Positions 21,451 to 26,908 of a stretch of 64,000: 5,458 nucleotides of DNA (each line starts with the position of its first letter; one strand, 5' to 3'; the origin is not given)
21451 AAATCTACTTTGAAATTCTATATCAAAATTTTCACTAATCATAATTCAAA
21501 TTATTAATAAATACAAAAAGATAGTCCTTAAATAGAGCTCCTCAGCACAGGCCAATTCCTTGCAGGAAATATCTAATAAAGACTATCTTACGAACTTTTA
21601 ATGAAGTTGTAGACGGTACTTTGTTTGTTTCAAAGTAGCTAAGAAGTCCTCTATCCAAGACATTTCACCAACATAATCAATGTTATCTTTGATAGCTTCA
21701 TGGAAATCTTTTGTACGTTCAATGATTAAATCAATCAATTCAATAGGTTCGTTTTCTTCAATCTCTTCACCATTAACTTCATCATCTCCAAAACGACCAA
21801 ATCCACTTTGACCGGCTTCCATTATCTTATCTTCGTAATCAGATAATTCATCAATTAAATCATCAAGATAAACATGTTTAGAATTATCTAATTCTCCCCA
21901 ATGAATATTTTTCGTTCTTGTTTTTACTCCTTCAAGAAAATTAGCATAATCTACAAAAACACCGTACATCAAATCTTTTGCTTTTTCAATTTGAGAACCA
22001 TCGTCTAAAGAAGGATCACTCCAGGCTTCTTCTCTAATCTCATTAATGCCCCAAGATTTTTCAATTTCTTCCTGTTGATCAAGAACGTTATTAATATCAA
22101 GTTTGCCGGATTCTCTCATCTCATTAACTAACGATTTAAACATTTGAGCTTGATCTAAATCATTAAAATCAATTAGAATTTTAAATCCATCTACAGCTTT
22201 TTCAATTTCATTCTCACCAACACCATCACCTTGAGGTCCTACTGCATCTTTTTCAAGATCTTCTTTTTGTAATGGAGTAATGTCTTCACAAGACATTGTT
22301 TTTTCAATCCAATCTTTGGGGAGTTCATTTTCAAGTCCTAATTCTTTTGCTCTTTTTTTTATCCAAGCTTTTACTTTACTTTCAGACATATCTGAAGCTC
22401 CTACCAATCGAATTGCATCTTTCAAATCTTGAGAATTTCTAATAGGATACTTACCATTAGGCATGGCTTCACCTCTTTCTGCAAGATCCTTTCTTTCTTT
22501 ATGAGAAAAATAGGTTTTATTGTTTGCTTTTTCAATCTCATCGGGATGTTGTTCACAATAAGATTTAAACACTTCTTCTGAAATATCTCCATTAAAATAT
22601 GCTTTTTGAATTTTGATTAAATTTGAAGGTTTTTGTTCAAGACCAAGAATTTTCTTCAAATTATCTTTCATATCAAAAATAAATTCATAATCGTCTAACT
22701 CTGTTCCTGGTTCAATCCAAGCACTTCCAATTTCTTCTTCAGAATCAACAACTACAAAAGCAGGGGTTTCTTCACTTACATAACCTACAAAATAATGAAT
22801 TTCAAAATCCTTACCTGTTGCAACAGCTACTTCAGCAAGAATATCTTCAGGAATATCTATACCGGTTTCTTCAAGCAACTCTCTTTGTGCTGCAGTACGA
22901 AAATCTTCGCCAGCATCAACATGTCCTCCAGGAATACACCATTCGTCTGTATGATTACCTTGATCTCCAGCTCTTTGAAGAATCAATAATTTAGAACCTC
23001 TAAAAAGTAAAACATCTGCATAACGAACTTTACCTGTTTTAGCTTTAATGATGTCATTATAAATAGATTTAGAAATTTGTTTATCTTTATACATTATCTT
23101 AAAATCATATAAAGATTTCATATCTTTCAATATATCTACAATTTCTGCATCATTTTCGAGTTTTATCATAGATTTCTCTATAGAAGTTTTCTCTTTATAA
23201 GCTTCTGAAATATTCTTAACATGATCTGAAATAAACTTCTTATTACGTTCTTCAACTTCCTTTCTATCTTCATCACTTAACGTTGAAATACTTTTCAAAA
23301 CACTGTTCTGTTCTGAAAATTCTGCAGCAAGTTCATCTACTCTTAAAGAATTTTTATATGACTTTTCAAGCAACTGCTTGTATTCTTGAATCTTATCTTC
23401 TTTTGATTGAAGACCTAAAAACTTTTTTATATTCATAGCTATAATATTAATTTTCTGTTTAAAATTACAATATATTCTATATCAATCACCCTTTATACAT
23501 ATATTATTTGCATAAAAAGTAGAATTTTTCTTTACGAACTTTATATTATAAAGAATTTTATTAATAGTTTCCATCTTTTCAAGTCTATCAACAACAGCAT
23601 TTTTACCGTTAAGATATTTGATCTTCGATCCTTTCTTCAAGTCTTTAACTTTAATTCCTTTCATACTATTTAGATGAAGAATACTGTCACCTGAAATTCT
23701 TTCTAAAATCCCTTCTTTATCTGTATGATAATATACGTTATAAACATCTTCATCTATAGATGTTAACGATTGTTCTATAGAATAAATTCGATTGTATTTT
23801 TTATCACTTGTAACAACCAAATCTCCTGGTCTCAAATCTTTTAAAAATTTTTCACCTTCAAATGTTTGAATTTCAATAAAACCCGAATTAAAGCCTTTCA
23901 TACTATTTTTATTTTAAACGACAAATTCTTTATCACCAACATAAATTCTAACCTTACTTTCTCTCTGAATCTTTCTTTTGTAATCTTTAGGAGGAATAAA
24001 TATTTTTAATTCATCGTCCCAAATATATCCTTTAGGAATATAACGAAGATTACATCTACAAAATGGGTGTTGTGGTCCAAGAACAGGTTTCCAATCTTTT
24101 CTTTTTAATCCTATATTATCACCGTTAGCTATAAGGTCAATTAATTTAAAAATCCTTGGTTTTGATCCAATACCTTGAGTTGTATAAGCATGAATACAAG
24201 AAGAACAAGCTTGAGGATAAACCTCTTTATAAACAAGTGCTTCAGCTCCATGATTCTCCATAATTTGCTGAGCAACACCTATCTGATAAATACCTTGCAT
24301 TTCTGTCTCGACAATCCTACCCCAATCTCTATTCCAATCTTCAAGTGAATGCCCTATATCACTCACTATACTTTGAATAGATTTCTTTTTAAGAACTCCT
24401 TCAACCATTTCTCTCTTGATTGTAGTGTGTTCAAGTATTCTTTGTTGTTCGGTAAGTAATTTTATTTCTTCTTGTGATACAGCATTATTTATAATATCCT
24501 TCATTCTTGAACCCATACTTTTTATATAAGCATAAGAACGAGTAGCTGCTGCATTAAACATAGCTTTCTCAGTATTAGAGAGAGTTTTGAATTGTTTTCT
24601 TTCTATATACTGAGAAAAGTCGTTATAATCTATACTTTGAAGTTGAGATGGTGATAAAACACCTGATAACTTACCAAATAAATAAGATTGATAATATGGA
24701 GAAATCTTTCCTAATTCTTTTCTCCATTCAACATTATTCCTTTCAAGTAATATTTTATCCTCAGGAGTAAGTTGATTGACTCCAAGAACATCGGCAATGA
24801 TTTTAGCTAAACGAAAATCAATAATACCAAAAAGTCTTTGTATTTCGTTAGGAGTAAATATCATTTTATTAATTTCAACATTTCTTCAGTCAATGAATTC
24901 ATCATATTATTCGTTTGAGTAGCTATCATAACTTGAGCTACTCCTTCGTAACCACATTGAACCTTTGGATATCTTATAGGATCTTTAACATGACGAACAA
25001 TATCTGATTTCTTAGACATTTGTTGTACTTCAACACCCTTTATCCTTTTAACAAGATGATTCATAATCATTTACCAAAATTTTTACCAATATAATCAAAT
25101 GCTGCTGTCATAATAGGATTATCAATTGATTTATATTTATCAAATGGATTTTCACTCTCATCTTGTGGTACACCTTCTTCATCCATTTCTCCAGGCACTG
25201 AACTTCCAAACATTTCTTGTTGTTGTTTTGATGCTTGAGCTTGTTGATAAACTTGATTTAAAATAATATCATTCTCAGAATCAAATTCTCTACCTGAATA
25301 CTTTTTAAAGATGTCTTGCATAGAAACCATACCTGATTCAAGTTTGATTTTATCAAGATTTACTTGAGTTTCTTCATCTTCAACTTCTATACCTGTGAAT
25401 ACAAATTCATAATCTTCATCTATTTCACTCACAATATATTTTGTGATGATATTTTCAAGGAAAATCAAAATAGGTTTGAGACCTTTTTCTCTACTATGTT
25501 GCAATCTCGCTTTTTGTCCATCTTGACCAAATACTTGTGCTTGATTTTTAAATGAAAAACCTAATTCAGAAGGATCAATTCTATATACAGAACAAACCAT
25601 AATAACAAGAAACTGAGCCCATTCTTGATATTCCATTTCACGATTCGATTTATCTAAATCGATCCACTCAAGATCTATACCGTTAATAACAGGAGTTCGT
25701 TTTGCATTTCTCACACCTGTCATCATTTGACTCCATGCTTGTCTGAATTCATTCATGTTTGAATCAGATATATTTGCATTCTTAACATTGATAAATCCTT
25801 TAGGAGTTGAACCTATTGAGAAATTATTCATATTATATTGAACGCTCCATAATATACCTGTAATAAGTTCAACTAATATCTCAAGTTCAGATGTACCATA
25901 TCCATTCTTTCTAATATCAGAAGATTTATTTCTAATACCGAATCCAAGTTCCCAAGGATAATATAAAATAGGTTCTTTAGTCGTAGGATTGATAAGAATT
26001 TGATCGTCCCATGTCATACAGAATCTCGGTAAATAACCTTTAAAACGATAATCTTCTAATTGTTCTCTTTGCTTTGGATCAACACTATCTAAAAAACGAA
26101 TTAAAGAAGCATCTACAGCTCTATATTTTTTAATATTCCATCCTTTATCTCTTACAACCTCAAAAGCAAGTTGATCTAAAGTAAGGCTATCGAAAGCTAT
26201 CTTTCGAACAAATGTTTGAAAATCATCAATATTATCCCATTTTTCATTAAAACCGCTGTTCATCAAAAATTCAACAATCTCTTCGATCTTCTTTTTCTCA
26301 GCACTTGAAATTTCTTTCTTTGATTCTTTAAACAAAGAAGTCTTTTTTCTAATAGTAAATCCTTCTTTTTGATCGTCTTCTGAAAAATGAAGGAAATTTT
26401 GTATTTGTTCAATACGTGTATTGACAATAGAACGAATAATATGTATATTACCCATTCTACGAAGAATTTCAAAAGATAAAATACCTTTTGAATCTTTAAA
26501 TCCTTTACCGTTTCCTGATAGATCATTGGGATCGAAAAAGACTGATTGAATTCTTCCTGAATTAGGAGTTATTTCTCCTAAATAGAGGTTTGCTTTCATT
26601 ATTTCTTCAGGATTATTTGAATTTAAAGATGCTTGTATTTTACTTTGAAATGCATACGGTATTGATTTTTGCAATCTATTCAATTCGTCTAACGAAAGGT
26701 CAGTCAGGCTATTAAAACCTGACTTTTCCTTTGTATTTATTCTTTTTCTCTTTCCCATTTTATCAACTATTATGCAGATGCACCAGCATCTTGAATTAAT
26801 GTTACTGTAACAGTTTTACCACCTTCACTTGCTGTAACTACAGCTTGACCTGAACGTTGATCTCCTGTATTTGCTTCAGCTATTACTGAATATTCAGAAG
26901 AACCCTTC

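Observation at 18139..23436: Contiguous ADP-ribose writer / eraser / Nudix trio inside the head-morphogenesis module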

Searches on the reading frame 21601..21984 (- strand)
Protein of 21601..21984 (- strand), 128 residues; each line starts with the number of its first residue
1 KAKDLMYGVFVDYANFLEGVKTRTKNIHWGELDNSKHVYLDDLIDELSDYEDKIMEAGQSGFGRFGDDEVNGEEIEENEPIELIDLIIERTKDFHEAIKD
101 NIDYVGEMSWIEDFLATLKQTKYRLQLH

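Call 59: search_solved_structures(query=window:21601-21984:-, max_evalue=10, show_alignments=2)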
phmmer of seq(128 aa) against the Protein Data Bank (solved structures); distinct sequences matched with E-value up to 10: 1.
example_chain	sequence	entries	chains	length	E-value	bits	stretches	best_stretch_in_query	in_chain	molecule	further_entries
6wgd_A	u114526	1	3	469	7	10.5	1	15-112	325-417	6-phospho-beta-glucosidase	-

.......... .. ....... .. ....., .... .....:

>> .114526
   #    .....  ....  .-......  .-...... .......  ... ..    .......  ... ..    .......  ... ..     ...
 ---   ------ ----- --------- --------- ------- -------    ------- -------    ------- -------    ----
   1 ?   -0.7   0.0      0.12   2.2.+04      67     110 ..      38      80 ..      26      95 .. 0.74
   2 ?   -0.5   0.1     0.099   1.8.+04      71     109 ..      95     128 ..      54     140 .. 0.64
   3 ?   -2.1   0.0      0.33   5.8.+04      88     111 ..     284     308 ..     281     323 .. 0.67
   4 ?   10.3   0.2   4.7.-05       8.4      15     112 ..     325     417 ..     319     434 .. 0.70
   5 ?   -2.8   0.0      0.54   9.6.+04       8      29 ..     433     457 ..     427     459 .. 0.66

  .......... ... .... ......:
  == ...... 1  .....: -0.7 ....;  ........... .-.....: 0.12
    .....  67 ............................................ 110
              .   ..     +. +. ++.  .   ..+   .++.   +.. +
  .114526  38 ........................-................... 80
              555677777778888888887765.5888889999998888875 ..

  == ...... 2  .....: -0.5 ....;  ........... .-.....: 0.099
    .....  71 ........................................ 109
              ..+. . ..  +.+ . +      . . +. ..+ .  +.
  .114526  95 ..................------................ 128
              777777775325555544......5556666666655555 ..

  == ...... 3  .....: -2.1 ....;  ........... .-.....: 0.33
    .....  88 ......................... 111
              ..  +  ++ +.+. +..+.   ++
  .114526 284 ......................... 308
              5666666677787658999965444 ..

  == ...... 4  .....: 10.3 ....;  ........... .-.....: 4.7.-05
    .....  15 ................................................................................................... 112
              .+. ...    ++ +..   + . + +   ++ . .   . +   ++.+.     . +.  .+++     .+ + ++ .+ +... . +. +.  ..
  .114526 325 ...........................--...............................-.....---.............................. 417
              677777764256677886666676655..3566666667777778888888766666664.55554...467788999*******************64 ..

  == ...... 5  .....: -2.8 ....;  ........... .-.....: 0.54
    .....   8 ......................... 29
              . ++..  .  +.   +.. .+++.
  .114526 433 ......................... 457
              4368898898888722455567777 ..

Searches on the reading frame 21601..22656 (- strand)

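Call 6: search_protein_families(library=pfam, proteins=[window:21601-22656:-], max_evalue=10)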
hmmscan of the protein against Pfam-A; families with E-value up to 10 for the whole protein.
seq(352 aa): 3 families
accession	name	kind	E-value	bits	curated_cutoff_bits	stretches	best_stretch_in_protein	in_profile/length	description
PF19174.5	DUF5856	-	8e-06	27.3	34.6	1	259-349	8-94/94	Family of unknown function (DUF5856)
PF18822.6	CdvA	-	1.9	9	30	1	13-46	63-96/123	CdvA-like coiled-coil domain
PF18928.5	DUF5677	-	2.8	8.4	27.1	1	33-110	46-135/166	Family of unknown function (DUF5677)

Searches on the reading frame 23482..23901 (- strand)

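Call 4: search_protein_families(library=pfam, proteins=[window:23482-23901:-], max_evalue=0.01)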
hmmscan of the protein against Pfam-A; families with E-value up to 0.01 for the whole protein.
window:23482-23901:- (139 aa): 1 family
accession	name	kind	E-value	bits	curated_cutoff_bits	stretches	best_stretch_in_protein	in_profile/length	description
PF13403.11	Hint_2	-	0.00033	21.5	28.4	1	10-45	8-43/147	Hint domain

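Call 5: search_protein_families(library=phrogs, proteins=[window:23482-23901:-], max_evalue=0.001)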
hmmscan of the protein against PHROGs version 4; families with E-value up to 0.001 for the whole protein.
window:23482-23901:- (139 aa): 0 families

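Call 61: search_protein_families(library=ncbifam, proteins=[window:23482-23901:-], max_evalue=0.1)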
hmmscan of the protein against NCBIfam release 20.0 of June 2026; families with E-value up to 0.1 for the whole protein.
window:23482-23901:- (139 aa): 0 families

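Call 82: search_protein_families(library=phrogs, proteins=[window:23482-23901:-], max_evalue=0.1)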
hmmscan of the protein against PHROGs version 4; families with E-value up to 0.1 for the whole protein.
window:23482-23901:- (139 aa): 1 family
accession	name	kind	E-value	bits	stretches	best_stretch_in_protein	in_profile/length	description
phrog_36001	-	unknown function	0.041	13.1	0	11-41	104-134/715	-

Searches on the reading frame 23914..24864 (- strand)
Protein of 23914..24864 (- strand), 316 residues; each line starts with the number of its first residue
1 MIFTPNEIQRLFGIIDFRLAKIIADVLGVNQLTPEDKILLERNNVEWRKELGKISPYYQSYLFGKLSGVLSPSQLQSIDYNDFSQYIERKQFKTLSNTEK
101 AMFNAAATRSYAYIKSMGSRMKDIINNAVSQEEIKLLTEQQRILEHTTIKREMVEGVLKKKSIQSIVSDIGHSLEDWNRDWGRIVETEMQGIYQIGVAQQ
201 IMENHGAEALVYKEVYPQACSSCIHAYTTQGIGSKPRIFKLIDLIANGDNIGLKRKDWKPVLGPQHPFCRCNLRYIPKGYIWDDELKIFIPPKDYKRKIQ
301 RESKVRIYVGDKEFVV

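Call 4: search_protein_families(library=pfam, proteins=[window:23914-24864:-], max_evalue=0.01)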
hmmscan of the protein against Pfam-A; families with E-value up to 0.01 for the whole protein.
window:23914-24864:- (316 aa): 0 families

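Call 5: search_protein_families(library=phrogs, proteins=[window:23914-24864:-], max_evalue=0.001)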
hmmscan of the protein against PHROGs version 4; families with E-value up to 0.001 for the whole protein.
window:23914-24864:- (316 aa): 0 families

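Call 6: search_protein_families(library=pfam, proteins=[window:23914-24864:-], max_evalue=10)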
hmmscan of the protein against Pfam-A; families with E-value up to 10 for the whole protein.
window:23914-24864:- (316 aa): 1 family
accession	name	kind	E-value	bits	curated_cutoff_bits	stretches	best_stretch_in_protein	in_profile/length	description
PF04233.19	Phage_Mu_F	-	0.6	11.3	29.6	0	248-273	86-111/112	Phage Mu protein F like protein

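Call 61: search_protein_families(library=ncbifam, proteins=[window:23914-24864:-], max_evalue=0.1)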
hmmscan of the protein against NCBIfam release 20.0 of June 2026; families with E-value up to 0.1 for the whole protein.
window:23914-24864:- (316 aa): 0 families

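Call 82: search_protein_families(library=phrogs, proteins=[window:23914-24864:-], max_evalue=0.1)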
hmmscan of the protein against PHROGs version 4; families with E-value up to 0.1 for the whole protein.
window:23914-24864:- (316 aa): 1 family
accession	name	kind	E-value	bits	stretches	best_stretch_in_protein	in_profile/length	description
phrog_115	-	head and packaging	0.0028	17.9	1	148-286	209-327/665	minor head protein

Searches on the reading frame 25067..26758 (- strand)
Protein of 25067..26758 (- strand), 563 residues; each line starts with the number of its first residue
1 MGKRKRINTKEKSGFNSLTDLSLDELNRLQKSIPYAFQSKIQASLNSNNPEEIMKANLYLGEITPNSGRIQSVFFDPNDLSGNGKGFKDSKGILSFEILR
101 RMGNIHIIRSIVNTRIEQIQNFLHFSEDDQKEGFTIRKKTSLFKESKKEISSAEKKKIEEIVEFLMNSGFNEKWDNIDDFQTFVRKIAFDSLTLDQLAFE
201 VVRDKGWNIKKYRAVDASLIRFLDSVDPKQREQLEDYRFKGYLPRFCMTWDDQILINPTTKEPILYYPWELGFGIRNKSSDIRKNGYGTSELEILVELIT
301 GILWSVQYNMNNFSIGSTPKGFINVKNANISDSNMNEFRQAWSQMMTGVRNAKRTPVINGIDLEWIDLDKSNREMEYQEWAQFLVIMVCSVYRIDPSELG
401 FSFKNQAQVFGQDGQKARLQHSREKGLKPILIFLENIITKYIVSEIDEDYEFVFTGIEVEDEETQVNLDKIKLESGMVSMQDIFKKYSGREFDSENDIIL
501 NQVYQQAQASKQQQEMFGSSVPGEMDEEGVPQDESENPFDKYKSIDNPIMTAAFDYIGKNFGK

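Call 4: search_protein_families(library=pfam, proteins=[window:25067-26758:-], max_evalue=0.01)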
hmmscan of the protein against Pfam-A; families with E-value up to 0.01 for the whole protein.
window:25067-26758:- (563 aa): 1 family
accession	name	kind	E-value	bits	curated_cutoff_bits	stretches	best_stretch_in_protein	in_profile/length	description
PF04860.17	Phage_portal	-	2e-17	63.8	39.1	1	180-479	51-312/321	Phage portal protein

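Call 5: search_protein_families(library=phrogs, proteins=[window:25067-26758:-], max_evalue=0.001)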
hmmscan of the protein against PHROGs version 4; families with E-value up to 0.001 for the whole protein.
window:25067-26758:- (563 aa): 6 families
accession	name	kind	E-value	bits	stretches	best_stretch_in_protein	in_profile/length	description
phrog_12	-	head and packaging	3.1e-34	120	1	150-515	123-447/646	portal protein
phrog_15361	-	head and packaging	1.2e-30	107.8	1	96-358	83-326/328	portal protein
phrog_11117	-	head and packaging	1.8e-23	84.3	1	331-517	8-199/264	portal protein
phrog_2662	-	head and packaging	7.3e-22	78.7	1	287-518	203-435/717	portal protein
phrog_37955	-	head and packaging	1.1e-08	34.6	1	276-482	260-470/945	portal protein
phrog_5929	-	head and packaging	8.6e-08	32.8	1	309-485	8-178/228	portal protein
